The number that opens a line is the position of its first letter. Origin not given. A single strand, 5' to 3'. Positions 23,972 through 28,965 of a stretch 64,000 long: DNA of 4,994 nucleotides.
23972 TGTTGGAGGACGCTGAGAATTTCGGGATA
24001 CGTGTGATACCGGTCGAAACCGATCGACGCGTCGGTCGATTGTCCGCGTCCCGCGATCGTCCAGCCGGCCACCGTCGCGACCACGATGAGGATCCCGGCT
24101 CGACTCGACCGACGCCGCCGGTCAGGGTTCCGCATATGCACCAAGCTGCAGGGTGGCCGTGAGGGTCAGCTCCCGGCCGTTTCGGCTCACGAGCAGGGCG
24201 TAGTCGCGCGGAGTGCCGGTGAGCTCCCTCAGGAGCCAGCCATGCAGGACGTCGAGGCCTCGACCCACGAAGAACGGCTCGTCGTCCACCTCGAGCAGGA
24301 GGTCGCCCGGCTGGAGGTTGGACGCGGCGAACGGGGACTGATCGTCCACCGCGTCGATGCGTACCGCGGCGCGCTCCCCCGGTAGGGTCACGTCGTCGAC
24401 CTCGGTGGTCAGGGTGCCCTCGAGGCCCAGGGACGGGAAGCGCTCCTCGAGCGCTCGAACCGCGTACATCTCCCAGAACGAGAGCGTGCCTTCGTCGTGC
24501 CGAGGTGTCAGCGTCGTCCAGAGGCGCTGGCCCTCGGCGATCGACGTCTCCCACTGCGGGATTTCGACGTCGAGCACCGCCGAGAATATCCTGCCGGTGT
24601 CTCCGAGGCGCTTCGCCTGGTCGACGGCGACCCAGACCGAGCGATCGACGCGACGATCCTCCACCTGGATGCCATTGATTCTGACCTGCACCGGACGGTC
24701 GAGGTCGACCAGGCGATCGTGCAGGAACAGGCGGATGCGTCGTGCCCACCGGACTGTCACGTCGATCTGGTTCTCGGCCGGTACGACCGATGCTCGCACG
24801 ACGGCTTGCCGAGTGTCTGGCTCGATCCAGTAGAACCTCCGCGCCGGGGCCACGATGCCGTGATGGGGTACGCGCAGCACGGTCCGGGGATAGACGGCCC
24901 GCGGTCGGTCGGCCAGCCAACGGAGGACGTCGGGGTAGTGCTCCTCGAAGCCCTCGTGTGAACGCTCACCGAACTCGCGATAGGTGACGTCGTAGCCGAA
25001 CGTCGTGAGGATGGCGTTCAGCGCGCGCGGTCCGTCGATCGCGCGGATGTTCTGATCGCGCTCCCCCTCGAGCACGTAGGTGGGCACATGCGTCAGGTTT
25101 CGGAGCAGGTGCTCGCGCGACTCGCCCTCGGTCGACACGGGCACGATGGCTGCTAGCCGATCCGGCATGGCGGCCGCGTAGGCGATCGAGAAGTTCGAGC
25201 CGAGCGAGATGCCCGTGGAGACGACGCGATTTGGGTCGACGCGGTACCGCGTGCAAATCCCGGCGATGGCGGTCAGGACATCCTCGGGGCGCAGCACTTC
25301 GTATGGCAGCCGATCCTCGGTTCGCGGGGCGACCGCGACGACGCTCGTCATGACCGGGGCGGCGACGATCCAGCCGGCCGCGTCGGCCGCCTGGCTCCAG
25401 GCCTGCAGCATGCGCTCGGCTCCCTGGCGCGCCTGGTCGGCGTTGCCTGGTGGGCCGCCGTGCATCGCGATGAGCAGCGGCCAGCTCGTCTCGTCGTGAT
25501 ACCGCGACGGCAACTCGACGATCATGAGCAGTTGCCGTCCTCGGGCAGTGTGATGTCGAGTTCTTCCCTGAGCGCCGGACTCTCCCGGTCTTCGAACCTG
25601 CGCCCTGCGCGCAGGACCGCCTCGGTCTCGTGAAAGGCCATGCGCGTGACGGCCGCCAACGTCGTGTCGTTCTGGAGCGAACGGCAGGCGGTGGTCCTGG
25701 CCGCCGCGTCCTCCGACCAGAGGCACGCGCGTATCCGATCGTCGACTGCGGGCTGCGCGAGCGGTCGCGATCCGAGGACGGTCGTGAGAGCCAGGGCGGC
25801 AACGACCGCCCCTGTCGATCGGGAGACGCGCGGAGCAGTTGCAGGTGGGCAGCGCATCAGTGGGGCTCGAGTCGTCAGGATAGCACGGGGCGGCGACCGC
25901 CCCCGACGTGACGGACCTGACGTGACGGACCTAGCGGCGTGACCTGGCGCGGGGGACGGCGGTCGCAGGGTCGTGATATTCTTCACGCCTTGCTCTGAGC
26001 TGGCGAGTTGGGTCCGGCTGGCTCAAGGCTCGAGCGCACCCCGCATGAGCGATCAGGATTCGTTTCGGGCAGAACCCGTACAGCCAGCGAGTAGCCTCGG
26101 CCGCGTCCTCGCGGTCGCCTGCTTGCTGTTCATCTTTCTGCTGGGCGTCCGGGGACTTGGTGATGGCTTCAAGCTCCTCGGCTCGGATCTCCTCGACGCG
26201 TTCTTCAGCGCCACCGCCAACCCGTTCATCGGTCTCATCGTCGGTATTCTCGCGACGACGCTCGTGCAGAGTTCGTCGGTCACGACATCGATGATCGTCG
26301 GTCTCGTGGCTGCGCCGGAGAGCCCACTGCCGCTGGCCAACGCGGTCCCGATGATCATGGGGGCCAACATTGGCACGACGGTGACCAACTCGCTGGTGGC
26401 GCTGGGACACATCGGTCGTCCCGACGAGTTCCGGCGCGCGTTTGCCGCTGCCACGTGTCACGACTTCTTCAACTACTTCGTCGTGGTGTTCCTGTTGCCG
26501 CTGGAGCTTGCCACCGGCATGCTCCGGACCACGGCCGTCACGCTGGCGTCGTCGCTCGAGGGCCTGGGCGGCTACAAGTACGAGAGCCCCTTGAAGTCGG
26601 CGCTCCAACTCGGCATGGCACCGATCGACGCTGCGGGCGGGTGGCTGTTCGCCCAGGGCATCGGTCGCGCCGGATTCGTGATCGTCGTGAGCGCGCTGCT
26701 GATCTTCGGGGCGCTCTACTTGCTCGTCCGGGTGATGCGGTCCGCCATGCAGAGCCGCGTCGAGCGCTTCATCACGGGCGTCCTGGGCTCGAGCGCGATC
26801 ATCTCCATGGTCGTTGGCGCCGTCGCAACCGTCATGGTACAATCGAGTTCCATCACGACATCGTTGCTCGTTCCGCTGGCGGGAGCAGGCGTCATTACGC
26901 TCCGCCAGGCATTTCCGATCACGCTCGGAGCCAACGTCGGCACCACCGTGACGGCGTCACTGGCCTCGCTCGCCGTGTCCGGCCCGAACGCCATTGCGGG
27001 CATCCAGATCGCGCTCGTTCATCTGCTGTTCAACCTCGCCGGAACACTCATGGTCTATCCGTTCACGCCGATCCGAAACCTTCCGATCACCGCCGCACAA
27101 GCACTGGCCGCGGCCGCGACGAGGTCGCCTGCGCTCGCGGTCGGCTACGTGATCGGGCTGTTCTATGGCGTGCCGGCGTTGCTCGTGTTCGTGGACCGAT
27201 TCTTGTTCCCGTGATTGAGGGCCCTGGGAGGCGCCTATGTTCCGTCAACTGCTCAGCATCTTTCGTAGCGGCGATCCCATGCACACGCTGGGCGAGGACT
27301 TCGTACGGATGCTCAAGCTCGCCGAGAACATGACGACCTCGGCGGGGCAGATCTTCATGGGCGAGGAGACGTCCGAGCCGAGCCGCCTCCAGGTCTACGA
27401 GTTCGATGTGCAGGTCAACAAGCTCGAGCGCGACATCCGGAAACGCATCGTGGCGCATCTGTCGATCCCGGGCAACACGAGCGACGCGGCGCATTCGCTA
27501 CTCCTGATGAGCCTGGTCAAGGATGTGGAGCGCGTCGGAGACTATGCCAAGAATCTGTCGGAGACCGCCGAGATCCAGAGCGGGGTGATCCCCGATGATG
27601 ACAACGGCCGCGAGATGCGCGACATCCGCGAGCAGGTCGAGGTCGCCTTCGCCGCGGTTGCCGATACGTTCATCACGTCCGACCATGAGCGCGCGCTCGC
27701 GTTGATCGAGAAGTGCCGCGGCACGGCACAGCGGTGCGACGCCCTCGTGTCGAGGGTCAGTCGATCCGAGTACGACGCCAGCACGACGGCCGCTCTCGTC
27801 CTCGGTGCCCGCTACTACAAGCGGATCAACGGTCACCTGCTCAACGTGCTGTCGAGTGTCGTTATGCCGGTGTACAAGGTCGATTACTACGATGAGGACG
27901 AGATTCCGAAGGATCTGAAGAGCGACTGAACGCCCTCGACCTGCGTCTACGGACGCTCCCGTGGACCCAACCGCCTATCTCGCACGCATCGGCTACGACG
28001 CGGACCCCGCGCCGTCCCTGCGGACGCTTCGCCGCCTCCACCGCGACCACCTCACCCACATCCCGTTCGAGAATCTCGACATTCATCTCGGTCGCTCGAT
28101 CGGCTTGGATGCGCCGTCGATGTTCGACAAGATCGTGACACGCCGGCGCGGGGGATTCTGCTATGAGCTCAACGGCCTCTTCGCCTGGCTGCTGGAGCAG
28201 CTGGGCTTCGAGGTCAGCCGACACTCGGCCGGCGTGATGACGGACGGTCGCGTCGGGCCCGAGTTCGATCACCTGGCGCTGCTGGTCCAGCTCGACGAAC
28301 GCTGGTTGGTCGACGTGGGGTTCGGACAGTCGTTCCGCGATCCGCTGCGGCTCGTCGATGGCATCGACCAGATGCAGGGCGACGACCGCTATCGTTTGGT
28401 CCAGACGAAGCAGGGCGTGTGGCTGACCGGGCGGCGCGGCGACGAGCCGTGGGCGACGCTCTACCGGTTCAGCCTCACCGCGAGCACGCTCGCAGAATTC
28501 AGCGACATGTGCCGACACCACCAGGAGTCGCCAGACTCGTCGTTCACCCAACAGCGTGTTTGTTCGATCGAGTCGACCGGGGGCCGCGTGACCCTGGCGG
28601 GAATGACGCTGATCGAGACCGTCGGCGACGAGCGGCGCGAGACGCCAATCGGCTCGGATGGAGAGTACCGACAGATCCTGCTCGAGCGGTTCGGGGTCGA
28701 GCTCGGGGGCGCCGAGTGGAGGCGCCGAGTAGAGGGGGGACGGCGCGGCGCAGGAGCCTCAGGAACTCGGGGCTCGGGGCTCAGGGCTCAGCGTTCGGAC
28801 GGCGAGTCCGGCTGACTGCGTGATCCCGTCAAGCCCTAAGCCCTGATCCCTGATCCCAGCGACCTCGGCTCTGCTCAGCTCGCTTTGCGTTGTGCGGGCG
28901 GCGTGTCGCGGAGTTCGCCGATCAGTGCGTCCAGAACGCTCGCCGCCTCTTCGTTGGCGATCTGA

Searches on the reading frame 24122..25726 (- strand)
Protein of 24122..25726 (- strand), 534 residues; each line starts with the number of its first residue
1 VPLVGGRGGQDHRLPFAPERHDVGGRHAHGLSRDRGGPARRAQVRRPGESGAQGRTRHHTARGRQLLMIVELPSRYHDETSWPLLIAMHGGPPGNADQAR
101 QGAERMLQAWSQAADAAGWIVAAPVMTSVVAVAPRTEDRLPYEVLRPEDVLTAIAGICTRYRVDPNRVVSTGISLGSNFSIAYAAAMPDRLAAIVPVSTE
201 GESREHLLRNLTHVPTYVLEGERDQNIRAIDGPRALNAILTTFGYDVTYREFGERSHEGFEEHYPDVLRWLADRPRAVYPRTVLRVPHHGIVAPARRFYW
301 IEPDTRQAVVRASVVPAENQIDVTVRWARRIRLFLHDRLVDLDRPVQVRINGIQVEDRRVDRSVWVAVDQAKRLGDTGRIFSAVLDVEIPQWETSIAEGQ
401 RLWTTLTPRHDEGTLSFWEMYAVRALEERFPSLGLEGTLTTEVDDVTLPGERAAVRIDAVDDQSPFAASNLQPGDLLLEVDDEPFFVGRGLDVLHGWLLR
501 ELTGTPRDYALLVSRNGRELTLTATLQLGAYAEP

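Call 65: search_protein_families(library=pfam, max_evalue=0.001, proteins=[window:24122-25726:-])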
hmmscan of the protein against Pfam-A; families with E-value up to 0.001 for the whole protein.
window:24122-25726:- (534 aa): 2 families
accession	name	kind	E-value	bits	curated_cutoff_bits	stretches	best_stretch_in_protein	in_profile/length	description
PF17820.7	PDZ_6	-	6.6e-06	26.2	27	0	457-489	2-31/54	PDZ domain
PF13180.12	PDZ_2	-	6.2e-05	23.6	27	1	452-524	11-78/80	PDZ domain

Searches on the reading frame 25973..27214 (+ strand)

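Call 30: search_protein_families(library=pfam, max_evalue=0.001, proteins=[window:25973-27214:+])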
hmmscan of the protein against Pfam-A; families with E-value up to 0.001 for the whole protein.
window:25973-27214:+ (413 aa): 1 family
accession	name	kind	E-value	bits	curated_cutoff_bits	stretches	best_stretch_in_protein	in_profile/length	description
PF02690.20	Na_Pi_cotrans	-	3.2e-39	134.5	29.1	2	54-152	1-89/137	Na+/Pi-cotransporter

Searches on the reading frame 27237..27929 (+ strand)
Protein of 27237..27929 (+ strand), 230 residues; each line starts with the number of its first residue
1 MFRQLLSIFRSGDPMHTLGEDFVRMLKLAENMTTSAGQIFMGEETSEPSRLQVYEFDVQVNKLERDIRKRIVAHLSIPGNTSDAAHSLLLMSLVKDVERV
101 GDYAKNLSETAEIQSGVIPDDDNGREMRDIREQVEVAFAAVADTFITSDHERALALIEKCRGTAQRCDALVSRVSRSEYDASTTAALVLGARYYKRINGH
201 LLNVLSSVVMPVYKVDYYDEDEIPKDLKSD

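Call 30: search_protein_families(library=pfam, max_evalue=0.001, proteins=[window:27237-27929:+])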
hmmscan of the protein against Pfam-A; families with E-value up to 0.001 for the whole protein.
window:27237-27929:+ (230 aa): 1 family
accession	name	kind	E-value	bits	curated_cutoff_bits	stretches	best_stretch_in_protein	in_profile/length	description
PF01895.24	PhoU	-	4e-13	50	23.5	1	23-110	2-88/89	PhoU domain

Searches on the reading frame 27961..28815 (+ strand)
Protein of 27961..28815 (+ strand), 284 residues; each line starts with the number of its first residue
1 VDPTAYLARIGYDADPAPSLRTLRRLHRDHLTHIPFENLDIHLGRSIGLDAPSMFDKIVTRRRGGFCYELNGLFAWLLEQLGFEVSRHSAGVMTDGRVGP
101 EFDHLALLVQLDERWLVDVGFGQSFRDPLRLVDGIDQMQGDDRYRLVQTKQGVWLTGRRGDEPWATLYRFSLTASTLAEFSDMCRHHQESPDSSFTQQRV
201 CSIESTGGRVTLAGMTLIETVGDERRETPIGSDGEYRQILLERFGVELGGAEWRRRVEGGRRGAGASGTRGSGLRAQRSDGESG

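Call 30: search_protein_families(library=pfam, max_evalue=0.001, proteins=[window:27961-28815:+])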
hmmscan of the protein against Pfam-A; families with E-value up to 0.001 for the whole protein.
window:27961-28815:+ (284 aa): 1 family
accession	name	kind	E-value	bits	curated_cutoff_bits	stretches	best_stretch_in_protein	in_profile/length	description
PF00797.23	Acetyltransf_2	-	4.8e-68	229.9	22.8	1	19-249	1-236/240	N-acetyltransferase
